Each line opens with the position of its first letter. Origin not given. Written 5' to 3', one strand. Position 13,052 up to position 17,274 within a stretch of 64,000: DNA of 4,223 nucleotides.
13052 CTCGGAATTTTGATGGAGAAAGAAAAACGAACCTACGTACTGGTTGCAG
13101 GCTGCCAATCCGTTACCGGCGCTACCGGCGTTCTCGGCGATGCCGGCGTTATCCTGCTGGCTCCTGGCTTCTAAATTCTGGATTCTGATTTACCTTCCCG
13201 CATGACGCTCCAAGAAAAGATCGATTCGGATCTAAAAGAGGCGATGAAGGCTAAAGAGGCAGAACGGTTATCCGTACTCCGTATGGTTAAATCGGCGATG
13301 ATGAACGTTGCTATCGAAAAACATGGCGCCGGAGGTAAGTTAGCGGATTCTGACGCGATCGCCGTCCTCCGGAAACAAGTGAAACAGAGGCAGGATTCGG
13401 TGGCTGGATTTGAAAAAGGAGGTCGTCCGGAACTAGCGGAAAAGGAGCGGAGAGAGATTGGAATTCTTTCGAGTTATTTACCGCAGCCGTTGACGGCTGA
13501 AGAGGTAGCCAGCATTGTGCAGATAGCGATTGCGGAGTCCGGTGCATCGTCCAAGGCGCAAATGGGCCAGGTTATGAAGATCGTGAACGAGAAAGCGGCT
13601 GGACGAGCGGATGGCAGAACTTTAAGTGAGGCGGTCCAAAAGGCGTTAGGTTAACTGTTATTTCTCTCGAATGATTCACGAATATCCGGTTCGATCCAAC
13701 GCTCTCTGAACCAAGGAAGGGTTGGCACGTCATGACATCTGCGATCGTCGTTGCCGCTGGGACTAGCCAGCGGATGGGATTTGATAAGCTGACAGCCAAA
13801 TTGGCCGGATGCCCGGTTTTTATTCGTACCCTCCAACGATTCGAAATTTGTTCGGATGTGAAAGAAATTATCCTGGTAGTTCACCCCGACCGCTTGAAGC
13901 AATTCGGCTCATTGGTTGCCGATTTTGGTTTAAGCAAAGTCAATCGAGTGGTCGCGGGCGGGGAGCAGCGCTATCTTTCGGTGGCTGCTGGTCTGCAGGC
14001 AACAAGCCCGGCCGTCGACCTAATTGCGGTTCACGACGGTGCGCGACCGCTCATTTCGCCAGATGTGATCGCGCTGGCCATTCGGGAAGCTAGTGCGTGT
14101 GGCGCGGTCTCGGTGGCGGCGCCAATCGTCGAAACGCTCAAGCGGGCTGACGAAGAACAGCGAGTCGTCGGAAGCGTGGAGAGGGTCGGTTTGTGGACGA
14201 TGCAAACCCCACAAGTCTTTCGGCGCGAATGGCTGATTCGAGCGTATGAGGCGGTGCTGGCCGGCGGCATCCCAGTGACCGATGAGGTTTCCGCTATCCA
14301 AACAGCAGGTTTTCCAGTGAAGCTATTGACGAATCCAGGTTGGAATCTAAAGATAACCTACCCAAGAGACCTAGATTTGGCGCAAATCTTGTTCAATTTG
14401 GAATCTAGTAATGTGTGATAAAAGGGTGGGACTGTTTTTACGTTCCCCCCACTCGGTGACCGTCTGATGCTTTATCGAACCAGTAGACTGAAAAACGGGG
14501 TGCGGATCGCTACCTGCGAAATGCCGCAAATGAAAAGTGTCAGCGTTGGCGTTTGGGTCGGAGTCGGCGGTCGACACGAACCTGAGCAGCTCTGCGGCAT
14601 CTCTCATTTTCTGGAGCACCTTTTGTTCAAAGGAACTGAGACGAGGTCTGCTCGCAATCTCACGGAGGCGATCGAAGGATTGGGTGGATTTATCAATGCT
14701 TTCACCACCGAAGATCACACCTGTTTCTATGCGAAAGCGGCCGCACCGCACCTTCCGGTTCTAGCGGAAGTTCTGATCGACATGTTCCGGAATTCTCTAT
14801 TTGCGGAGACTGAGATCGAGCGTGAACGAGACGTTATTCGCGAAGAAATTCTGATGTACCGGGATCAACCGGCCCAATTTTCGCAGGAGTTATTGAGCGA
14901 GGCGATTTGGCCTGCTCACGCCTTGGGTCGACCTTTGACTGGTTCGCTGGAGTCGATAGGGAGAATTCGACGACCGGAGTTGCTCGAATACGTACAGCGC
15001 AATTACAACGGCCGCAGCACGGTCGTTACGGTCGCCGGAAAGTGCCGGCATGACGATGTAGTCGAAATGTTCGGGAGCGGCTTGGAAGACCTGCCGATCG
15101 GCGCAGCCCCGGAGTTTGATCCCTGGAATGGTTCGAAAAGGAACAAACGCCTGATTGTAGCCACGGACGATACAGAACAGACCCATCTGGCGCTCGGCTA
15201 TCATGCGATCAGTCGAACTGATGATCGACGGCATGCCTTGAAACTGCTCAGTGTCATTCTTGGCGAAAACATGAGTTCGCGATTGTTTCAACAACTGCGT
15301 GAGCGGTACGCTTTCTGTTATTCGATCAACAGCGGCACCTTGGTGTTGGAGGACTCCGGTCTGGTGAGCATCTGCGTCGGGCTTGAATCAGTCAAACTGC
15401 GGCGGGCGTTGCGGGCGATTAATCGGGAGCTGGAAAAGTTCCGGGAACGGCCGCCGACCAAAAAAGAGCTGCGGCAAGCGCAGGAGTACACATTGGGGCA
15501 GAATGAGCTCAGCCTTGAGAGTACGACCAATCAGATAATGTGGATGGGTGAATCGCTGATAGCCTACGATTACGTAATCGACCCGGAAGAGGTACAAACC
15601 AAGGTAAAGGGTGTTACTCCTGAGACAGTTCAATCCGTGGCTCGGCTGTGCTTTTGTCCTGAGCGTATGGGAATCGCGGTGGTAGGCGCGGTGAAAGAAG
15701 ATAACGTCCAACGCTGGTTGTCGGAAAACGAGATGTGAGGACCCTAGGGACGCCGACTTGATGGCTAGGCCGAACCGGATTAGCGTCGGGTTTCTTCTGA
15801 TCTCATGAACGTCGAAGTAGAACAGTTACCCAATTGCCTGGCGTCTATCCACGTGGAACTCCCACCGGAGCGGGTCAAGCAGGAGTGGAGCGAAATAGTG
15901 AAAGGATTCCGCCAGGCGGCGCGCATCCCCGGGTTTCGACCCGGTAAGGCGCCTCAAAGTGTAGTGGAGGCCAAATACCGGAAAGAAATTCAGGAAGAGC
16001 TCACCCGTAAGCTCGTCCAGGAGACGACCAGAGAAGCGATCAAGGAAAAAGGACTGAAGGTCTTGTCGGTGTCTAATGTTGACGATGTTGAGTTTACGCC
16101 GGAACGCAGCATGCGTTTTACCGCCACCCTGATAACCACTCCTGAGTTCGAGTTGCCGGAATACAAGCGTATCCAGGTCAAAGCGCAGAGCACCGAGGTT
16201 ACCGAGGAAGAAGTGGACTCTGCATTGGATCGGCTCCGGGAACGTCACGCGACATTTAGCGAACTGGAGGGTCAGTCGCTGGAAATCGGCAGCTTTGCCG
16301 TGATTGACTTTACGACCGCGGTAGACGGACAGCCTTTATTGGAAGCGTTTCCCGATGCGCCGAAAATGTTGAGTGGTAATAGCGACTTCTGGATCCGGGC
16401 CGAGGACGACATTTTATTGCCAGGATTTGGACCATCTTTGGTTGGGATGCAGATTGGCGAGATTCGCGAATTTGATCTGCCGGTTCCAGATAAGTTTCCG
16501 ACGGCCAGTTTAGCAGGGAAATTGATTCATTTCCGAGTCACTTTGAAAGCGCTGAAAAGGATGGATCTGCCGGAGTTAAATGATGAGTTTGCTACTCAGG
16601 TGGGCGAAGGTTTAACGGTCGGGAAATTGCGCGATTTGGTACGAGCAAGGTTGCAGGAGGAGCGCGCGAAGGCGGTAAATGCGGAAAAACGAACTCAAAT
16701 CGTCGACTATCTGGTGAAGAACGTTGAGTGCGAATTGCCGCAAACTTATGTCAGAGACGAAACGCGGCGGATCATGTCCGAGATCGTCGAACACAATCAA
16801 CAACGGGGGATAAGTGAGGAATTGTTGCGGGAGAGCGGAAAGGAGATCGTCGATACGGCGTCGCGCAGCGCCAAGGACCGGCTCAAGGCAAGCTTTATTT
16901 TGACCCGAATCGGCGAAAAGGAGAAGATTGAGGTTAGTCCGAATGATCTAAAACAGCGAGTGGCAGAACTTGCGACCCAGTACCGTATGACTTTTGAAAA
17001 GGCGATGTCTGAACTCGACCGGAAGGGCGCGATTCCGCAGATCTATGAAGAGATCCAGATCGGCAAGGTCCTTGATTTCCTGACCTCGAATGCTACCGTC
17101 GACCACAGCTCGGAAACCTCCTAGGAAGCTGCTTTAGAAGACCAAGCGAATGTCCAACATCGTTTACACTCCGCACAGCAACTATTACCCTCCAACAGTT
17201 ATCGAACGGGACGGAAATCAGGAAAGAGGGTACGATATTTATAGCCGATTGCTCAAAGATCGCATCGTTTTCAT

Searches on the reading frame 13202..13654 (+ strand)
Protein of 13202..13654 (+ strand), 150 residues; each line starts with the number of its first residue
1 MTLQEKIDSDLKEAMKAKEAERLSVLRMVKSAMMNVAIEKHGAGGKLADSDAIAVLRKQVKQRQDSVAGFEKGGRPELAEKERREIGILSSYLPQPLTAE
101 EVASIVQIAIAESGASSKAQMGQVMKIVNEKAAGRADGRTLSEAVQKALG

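Call 21: search_protein_families(library=pfam, proteins=[window:13202-13654:+], max_evalue=0.00001)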
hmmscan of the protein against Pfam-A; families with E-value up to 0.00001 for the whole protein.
window:13202-13654:+ (150 aa): 1 family
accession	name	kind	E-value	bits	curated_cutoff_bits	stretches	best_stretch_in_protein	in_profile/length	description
PF09424.15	YqeY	-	3.3e-49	167.1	27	1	5-149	2-143/143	Yqey-like protein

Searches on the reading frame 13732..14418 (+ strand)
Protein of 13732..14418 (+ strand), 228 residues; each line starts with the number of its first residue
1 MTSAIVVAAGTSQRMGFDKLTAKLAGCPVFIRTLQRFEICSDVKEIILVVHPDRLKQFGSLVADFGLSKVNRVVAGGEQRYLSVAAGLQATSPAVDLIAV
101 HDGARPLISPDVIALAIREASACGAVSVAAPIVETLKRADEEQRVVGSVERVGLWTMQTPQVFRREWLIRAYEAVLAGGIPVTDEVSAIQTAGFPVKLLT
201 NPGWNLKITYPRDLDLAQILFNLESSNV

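Call 21: search_protein_families(library=pfam, proteins=[window:13732-14418:+], max_evalue=0.00001)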
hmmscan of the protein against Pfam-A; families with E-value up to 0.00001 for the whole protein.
window:13732-14418:+ (228 aa): 2 families
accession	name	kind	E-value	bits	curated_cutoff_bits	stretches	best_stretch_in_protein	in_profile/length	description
PF01128.25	IspD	-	2.8e-51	174.8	27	1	4-220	3-218/221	2-C-methyl-D-erythritol 4-phosphate cytidylyltransferase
PF12804.13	NTP_transf_3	-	9e-12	45.9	27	1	4-127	1-118/160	MobA-like NTP transferase domain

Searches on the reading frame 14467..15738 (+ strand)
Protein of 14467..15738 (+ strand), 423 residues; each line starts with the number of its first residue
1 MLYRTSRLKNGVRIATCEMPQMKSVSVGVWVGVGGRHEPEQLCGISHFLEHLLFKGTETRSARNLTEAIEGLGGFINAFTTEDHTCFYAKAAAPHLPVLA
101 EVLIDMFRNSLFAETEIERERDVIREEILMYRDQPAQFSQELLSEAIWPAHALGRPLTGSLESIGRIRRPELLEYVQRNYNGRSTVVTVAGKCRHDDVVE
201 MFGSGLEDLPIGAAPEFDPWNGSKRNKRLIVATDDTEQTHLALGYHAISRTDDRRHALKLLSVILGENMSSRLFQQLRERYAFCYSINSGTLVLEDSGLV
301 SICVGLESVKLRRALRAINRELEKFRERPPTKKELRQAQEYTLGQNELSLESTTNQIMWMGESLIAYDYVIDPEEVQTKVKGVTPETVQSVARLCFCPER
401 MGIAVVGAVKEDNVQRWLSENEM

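Call 21: search_protein_families(library=pfam, proteins=[window:14467-15738:+], max_evalue=0.00001)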
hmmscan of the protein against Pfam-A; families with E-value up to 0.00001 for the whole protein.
window:14467-15738:+ (423 aa): 2 families
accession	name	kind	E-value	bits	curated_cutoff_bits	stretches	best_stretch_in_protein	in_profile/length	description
PF00675.25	Peptidase_M16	-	1.4e-38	132.5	22.3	1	13-158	1-146/149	Insulinase (Peptidase family M16)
PF05193.26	Peptidase_M16_C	-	1.5e-34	119.9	23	1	167-340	2-179/181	Peptidase M16 inactive domain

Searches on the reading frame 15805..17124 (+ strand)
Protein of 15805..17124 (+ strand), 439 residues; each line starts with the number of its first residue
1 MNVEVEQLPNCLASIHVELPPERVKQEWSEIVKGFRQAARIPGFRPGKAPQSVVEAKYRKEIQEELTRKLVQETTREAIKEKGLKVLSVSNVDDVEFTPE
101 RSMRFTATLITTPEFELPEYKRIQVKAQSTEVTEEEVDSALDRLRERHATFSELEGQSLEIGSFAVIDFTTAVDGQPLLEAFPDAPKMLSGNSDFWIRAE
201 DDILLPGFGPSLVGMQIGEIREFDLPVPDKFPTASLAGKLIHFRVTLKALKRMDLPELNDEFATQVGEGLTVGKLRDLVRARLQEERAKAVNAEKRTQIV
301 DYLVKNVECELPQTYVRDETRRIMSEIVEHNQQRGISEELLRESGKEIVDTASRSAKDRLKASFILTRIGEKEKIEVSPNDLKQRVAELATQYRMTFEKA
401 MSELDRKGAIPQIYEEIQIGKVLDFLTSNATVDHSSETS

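Call 21: search_protein_families(library=pfam, proteins=[window:15805-17124:+], max_evalue=0.00001)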
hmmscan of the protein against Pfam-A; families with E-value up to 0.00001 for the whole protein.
window:15805-17124:+ (439 aa): 2 families
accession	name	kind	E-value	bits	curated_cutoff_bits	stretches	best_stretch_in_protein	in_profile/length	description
PF05697.18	Trigger_N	-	1.4e-36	126.4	22.2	1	1-144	1-144/144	Bacterial trigger factor protein (TF)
PF05698.19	Trigger_C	-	5.9e-27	95.1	22.7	1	271-427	1-161/162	Bacterial trigger factor protein (TF) C-terminus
